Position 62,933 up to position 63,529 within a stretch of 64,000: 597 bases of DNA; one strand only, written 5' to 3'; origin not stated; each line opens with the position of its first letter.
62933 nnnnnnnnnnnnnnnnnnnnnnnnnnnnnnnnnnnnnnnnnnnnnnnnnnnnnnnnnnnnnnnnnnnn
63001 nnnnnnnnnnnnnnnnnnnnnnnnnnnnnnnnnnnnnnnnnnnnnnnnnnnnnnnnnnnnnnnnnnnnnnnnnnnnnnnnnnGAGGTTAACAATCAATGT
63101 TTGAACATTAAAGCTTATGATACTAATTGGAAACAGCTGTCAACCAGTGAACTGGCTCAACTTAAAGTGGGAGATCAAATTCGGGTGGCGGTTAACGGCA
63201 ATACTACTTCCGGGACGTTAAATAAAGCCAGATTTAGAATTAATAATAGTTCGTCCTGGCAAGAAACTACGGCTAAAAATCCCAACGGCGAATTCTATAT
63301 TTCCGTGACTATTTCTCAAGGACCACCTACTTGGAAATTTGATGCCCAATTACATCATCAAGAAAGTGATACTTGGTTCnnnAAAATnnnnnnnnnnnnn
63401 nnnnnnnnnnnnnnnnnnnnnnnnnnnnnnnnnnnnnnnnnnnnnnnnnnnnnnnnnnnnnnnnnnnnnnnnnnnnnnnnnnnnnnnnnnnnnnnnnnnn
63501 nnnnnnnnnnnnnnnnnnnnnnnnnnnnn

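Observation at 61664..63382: Extremely cysteine-rich repeat ectodomain protein with DNA-level internal repeats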

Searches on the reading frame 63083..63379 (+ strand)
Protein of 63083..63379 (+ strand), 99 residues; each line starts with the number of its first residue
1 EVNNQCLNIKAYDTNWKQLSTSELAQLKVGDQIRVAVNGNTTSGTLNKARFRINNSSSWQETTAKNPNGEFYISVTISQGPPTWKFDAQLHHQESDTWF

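Call 16: find_homologous_proteins(query=A2, max_evalue=0.01)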
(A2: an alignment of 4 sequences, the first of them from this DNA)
Query A2 (4 sequences) (99 aa, profile of the alignment): 14 proteins with E <= 0.01 among 628 candidates.
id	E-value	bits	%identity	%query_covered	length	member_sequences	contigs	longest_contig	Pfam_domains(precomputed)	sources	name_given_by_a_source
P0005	9.8e-36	140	44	97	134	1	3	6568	-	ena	-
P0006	5.4e-35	137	46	89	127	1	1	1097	-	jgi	-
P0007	1.2e-33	133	49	89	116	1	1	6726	-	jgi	jgi:hypothetical protein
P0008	7.0e-33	130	47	99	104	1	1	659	-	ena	-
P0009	7.2e-31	124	45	91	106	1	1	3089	-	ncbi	-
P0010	2.0e-30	122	46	99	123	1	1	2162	-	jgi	-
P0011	1.6e-29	120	45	89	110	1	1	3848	-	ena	-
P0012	8.7e-29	117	38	89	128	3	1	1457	-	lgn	-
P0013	8.3e-28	114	38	90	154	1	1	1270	-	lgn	-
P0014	5.5e-27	111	39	95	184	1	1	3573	-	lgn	-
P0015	2.3e-25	106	41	75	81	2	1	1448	-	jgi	jgi:hypothetical protein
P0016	3.1e-25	106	41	96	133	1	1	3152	-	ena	-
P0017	2.5e-23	100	39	65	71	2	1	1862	-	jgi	-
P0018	1.5e-21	94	39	77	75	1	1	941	-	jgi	jgi:hypothetical protein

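Call 26: predict_structure(alignment_id=A3)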
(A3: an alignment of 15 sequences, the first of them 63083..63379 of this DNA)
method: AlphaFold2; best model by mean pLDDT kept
length: 99 residues; sequences in the alignment: 15
mean_pLDDT: 92.9   pTM: 0.83
mean pLDDT of the five models: 92.9, 92.3, 92.2, 91.4, 90.5
residues with pLDDT >= 90: 84; 70-90: 11; 50-70: 4; < 50: 0
segments of 3 or more residues with pLDDT < 50: none
pLDDT, mean of each block of 10 residues (from residue 1): 87 97 93 96 95 91 97 90 88 95
secondary structure, 60 per line:
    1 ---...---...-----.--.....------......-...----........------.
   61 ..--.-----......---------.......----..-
elements in order: E4-6 E10-12 H21-25 E32-37 E39-41 E46-53 E60-62 E71-76 E86-92

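Call 31: search_protein_representatives(alignment_id=A3)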
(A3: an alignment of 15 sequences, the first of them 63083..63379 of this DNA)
Query: 15 sequences, 116 profile positions. Proteins with E-value up to 0.001 (for the whole library): 1331; up to 1e-10: 861; up to 1e-30: 358. The best 150 are listed.
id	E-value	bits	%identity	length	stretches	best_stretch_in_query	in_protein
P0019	1.6e-54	198.8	-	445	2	13-114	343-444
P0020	1.4e-52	192.5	-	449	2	12-114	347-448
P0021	8.8e-49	180.3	-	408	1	5-116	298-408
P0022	8.0e-48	177.2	-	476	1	5-115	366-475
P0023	1.9e-47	176.0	-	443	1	4-116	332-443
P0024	3.9e-47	175.0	-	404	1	12-116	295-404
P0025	7.8e-47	174.0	-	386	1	8-115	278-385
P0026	2.1e-46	172.6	-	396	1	11-116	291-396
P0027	2.7e-46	172.3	-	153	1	12-116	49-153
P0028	1.5e-44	166.6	-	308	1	11-115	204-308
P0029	1.5e-44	166.6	-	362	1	12-115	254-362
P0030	2.3e-44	166.0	-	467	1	7-116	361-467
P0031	4.2e-44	165.2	-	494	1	6-115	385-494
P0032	5.3e-44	164.9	-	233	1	15-115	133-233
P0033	1.0e-43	164.0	-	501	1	8-114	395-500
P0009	5.2e-43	161.7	-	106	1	18-116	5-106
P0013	1.1e-42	160.6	-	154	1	12-116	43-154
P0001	2.0e-37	143.7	-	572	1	15-115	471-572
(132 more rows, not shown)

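Call 35: find_related_loci(query=A3, collection=genome_contigs, flank=8000)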
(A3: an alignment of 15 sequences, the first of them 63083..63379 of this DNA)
Query A3 (99 aa) in genome_contigs; peptide patterns used: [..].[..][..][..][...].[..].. (x = any residue, [..] = any of these).
50 stretches matched a pattern; 21 encode a relative of the query (tblastn E <= 1e-3); 21 distinct loci.
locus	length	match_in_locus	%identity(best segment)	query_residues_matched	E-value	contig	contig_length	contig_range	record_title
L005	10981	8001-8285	49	6-99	3e-26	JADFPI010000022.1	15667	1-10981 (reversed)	MAG: Patescibacteria group bacterium isolate B72T1L10 B72T1L10_NODE5613, whole genome shotgun sequence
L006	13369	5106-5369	50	5-92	3e-24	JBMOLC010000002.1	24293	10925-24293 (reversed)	MAG: Patescibacteria group bacterium isolate Betzabe_MAG014 MAG014_2, whole genome shotgun sequence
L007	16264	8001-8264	45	5-92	5e-24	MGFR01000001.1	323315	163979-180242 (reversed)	MAG: Candidatus Woesebacteria bacterium RBG_13_46_13 RBG_13_scaffold_102, whole genome shotgun sequence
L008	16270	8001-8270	46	5-94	3e-23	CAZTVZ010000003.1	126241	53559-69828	MAG TPA_asm: uncultured Gammaproteobacteria bacterium isolate binchicken_co27_378 genome assembly, contig: NODE_185_leng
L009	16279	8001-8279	47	6-99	6e-23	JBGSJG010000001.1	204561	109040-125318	MAG: Patescibacteria group bacterium isolate JTS-AC151 k141_990513, whole genome shotgun sequence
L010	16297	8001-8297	46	2-99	8e-23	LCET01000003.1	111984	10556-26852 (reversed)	MAG: Candidatus Woesebacteria bacterium GW2011_GWC1_42_9 UV51_C0003, whole genome shotgun sequence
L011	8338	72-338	44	5-93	2e-21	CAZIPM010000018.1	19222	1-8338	MAG TPA_asm: uncultured Gammaproteobacteria bacterium isolate SRP050083_co2_604 genome assembly, contig: NODE_1941_lengt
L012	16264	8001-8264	45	5-92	8e-21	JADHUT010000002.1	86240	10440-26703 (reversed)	MAG: Candidatus Microgenomates bacterium isolate BS150m-G53 BS-150m-C172, whole genome shotgun sequence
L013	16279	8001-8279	44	2-94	2e-20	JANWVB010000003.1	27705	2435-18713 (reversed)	MAG: Patescibacteria group bacterium isolate SKYG105 NODE_3_length_27705_cov_3.641559, whole genome shotgun sequence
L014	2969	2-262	41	6-92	5e-20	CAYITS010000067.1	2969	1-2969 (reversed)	MAG TPA_asm: uncultured Gammaproteobacteria bacterium isolate ERP119705_co3_637 genome assembly, contig: NODE_51556_leng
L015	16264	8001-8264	50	5-92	1e-19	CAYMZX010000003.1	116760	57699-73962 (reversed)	MAG TPA_asm: uncultured Gammaproteobacteria bacterium isolate SRP231805_co4_134 genome assembly, contig: k141_188206, wh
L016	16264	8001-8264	40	5-92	9e-19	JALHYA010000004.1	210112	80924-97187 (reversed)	MAG: Patescibacteria group bacterium isolate PFL142 seq_379968, whole genome shotgun sequence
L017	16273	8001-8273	45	6-92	1e-18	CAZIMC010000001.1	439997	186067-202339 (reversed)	MAG TPA_asm: uncultured Gammaproteobacteria bacterium isolate SRP170004_co1_20 genome assembly, contig: NODE_13_length_4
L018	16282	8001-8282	44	5-99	4e-18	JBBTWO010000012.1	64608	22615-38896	MAG: Patescibacteria group bacterium isolate H41-bin046_1 H41_bin046_1_000000000012, whole genome shotgun sequence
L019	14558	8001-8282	41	6-99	9e-21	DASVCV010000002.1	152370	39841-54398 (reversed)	MAG TPA_asm: Patescibacteria group bacterium isolate SMAG_U2016 k141_1196935, whole genome shotgun sequence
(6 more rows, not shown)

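Call 70: search_protein_families(library=pfam, alignment_id=A3, max_evalue=0.1)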
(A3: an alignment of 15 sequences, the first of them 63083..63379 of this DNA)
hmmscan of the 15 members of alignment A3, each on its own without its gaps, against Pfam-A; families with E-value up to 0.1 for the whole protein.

A. member 1, window:63083-63379:+ (99 aa): 2 families
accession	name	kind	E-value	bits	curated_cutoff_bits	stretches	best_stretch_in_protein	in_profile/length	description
PF20622.4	Big_15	-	0.0014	18.9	27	0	37-78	16-55/82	Bacterial Ig domain (Big_16)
PF17386.8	LBP_C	-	0.039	14.3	26.6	0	53-70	22-39/53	Lacto-N-biose phosphorylase C-terminal domain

B. families by the number of members that match (of 15 scanned): 6 families
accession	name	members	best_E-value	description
PF11604.15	CusF_Ec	7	0.0019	Copper binding periplasmic protein CusF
PF20622.4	Big_15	2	0.0014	Bacterial Ig domain (Big_16)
PF12450.13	vWF_A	1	0.022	von Willebrand factor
PF17386.8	LBP_C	1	0.039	Lacto-N-biose phosphorylase C-terminal domain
PF18247.6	AvrM_N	1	0.055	Flax-rust effector AvrM N-terminal domain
PF11518.13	DUF3221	1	0.071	Protein of unknown function (DUF3221)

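Call 71: fold_search(model_id=the predicted structure, library=pdb)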
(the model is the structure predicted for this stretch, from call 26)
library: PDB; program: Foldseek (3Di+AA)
matches with E <= 10: 1658; with E <= 0.001: 0
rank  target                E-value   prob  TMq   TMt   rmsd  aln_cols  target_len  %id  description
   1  8dl0_A                4.8e-02  0.98  0.50  0.16   5.9       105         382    8  CryoEM structure of the nucleotide-free and open channel A.aeolicus WzmWzt transporter (released 2022-09-21)
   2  6o14_B                7.8e-02  0.99  0.58  0.43   5.3       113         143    8  Crystal structure of the Aquifex aeolicus Wzt Carbohydrate Binding Domain (released 2020-01-15)
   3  6jxg                  8.6e-02  0.16  0.24  0.05  18.8       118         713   10  Crystasl Structure of Beta-glucosidase D2-BGL from Chaetomella Raphigera (released 2019-11-20)
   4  8dku_A                9.1e-02  0.98  0.54  0.16   5.9       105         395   10  CryoEM structure of the A. aeolicus WzmWzt transporter bound to the native O antigen (released 2022-09-21)
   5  6jbs_B                9.1e-02  0.18  0.26  0.06  18.1       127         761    6  Bifunctional xylosidase/glucosidase LXYL (released 2020-02-12)
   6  9lql_C                1.0e-01  0.38  0.33  0.06  18.4       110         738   12  Structure of STG-hydrolyzing beta-glucosidase 1 (PSTG1) complexed with heptyl 1-thio-beta-D-glucopyranoside (released 2026-02-04)
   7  8j9f_A                1.0e-01  0.28  0.30  0.05  18.2       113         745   12  Structure of STG-hydrolyzing beta-glucosidase 1 (PSTG1) (released 2024-04-10)
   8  8dl0_C                1.1e-01  0.98  0.55  0.18   4.9       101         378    8  CryoEM structure of the nucleotide-free and open channel A.aeolicus WzmWzt transporter (released 2022-09-21)
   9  5k3x_B                1.1e-01  0.99  0.52  0.16   4.4        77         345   16  Crystal Structure of the sulfite dehydrogenase, SorT R78K mutant from Sinorhizobium meliloti (released 2017-05-24)
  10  8dky_A                1.1e-01  0.96  0.54  0.39   6.4       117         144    8  Crystal structure of the Aquifex aeolicus Wzt Carbohydrate Binding Domain bound to 3-O-methyl-D-mannose (released 2022-09-21)
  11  5hno_A                1.2e-01  0.87  0.46  0.30   6.6       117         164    9  The structure of the kdo-capped saccharide binding subunit of the O-12 specific ABC transporter, Wzt (released 2016-03-09)
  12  6hyf_A                1.2e-01  0.82  0.42  0.40  12.9       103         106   12  Crystal structure of the third FNIII domain from rat beta4 integrin, a binding site for periaxin (released 2019-05-08)
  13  8t7r_o                1.2e-01  0.57  0.36  0.21   6.7       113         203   13  Crystal structure of human leukocyte antigen A*0101 in complex with the Fab of alloreactive antibody E07 (released 2024-12-25)
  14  9lql_D                1.2e-01  0.35  0.33  0.06  18.2       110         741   12  Structure of STG-hydrolyzing beta-glucosidase 1 (PSTG1) complexed with heptyl 1-thio-beta-D-glucopyranoside (released 2026-02-04)
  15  3zyz                  1.2e-01  0.15  0.25  0.05  18.8       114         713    9  Crystal structure of a glycoside hydrolase family 3 beta-glucosidase, Bgl1 from Hypocrea jecorina at 2.1A resolution. (released 2012-12-12)
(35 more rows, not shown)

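Call 72: search_protein_families(library=pfam, proteins=[P0005, P0006, P0007, P0009, P0010, P0011, P0012, P0013, P0015, P0017], max_evalue=0.1)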
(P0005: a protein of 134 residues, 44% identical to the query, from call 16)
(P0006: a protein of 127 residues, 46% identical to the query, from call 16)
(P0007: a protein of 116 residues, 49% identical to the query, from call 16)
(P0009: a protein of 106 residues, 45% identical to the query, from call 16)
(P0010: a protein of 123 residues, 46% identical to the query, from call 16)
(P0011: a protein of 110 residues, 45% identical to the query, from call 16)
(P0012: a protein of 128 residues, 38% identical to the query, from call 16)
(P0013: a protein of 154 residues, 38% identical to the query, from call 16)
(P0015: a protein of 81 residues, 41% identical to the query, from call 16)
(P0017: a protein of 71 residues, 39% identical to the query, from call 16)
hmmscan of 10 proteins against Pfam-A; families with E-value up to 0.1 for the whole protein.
P0005 (134 aa): 1 family
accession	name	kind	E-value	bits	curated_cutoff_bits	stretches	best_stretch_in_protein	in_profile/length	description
PF11604.15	CusF_Ec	-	0.013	15.8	27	1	56-76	42-62/72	Copper binding periplasmic protein CusF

P0006 (127 aa): 1 family
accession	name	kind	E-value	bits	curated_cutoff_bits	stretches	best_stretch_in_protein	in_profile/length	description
PF11604.15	CusF_Ec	-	0.026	14.8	27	1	46-66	39-59/72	Copper binding periplasmic protein CusF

P0007 (116 aa): 1 family
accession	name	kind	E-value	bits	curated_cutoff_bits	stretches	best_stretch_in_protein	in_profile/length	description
PF11604.15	CusF_Ec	-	0.023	15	27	1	37-59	41-63/72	Copper binding periplasmic protein CusF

P0009 (106 aa): 1 family
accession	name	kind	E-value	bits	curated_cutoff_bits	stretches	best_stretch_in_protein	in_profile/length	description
PF11604.15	CusF_Ec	-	0.011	16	27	1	15-46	32-63/72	Copper binding periplasmic protein CusF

P0010 (123 aa): 0 families

P0011 (110 aa): 2 families
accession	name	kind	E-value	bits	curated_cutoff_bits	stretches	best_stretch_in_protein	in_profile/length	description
PF11604.15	CusF_Ec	-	0.0019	18.4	27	1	24-52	36-64/72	Copper binding periplasmic protein CusF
PF11518.13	DUF3221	-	0.071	13.9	26.4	0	16-49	31-64/82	Protein of unknown function (DUF3221)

P0012 (128 aa): 0 families

P0013 (154 aa): 0 families

P0015 (81 aa): 1 family
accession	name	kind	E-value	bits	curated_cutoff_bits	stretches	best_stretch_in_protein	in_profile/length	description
PF11604.15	CusF_Ec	-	0.018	15.3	27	1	4-25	43-64/72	Copper binding periplasmic protein CusF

P0017 (71 aa): 0 families
